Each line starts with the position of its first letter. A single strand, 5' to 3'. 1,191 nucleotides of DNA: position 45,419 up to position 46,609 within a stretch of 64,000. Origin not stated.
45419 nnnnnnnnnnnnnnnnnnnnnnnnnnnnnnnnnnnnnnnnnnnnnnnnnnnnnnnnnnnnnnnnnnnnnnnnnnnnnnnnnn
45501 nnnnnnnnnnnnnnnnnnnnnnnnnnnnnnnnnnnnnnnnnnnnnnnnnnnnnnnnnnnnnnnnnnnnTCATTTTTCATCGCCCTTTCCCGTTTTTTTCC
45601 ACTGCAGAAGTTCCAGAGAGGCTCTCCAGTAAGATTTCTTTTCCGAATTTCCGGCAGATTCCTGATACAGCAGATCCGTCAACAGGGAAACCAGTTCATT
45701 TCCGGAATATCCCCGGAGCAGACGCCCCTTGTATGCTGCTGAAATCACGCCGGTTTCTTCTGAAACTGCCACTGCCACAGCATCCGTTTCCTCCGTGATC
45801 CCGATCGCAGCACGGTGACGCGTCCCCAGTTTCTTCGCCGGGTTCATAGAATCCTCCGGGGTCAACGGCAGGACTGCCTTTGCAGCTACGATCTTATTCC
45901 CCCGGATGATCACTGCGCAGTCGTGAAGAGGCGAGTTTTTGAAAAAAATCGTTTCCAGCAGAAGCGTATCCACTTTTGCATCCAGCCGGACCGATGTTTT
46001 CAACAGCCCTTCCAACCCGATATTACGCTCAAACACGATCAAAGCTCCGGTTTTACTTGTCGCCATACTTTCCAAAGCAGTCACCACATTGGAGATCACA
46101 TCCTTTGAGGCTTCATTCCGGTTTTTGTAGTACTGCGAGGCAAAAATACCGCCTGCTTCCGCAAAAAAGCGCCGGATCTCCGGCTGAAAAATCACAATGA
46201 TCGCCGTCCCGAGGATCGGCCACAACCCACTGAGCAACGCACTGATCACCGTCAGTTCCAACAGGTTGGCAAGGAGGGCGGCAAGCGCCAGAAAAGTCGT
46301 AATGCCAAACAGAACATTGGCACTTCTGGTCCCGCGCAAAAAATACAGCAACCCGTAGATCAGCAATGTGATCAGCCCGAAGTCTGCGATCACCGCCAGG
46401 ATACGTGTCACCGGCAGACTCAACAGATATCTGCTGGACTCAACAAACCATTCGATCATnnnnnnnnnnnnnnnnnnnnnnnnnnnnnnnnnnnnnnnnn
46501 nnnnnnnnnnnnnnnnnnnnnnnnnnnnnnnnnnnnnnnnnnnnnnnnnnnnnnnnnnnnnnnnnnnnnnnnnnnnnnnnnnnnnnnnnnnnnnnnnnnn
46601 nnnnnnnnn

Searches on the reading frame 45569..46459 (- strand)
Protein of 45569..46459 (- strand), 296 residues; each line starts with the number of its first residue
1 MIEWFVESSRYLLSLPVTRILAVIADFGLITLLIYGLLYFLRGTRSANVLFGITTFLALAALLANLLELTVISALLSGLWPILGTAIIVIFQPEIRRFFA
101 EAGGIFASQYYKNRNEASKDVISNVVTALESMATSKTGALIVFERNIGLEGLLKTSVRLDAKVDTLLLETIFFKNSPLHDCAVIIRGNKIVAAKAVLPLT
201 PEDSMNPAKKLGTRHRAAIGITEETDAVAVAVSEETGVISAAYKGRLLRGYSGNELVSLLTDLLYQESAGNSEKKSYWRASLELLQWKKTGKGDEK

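Call 25: find_related_loci(query=window:45569-46459:-, collection=genome_contigs, flank=10000)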
Query window:45569-46459:- (296 aa) in genome_contigs; peptide patterns used: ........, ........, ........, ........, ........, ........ (x = any residue, [..] = any of these).
600 stretches matched a pattern (row limit reached: there are more); 546 encode a relative of the query (tblastn E <= 1e-3); the best 80 are kept; 80 distinct loci.
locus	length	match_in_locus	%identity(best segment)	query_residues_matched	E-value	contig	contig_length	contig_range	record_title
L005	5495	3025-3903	79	1-296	3e-137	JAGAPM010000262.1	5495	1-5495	MAG: Lentisphaeria bacterium isolate RGIG8655 Water_deer_Cecum.Co__c1105090, whole genome shotgun sequence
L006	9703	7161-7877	48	26-271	4e-70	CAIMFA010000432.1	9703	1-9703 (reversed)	MAG: uncultured Lentisphaeria bacterium isolate Umea_bin-02975 genome assembly, contig: bin-02975:0432/1030, whole genom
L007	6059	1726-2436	51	26-268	9e-68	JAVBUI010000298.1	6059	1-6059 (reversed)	MAG: Victivallaceae bacterium isolate EPI_MAG_00274 c_000002049404, whole genome shotgun sequence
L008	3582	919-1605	50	29-264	1e-67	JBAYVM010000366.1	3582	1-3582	MAG: Victivallaceae bacterium isolate SO_2016_LW3_6 scaffold49211_LW162_2016, whole genome shotgun sequence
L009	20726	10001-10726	50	19-266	1e-66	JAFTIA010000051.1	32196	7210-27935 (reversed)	MAG: Lentisphaeria bacterium isolate RGIG3837 Roe_deer_Cecum-1__c309126, whole genome shotgun sequence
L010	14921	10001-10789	45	26-296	2e-66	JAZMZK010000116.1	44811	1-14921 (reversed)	MAG: Victivallaceae bacterium isolate T1900044750_TS20190416.MAGScoT_cleanbin_000029 SGB_2188_k141_2486728, whole genome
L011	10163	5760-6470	50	26-268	4e-66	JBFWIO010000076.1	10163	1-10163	MAG: Victivallaceae bacterium isolate CA_2019_NHSR_107 NODE_13887_length_10163_cov_3.285871_NHSR, whole genome shotgun s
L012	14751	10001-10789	45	26-296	4e-65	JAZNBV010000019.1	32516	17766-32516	MAG: Victivallaceae bacterium isolate T1900044740_TS20190206.MAGScoT_cleanbin_000031 SGB_2048_k141_1649011, whole genome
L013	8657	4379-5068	50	29-264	2e-61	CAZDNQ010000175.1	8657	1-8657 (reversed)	MAG TPA_asm: uncultured Victivallis sp. isolate SRP089250_co1_121 genome assembly, contig: NODE_15011_length_8657_cov_4.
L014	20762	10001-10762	45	29-277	5e-60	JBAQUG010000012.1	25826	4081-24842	MAG: Victivallales bacterium isolate MFD12006_ilm_asm_bin38 k127_349, whole genome shotgun sequence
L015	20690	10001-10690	50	29-264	4e-60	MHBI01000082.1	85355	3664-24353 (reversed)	MAG: Lentisphaerae bacterium GWF2_50_93 gwf2_scaffold_465, whole genome shotgun sequence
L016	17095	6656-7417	46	29-277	8e-60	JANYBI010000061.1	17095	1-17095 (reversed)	MAG: Lentisphaerae bacterium isolate GL140_5_metabat_62_sub GL140_5_k141_2521969, whole genome shotgun sequence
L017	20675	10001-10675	45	13-252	7e-56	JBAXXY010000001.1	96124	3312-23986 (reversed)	MAG: Lentisphaerota bacterium isolate ELA751 MAG751_1, whole genome shotgun sequence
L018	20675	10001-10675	46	13-252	1e-55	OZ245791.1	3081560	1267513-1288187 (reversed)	MAG: Victivallales bacterium isolate 31a4d9ff-eb2b-44ba-b10b-e3ac66b60536 genome assembly, chromosome: 1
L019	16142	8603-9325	42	26-269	3e-52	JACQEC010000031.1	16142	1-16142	MAG: Chloroflexi bacterium isolate NC_groundwater_1011_Pr1_S-0.65um_62_48 Montesol18_Sp65_coassembly_scaffold_104655, wh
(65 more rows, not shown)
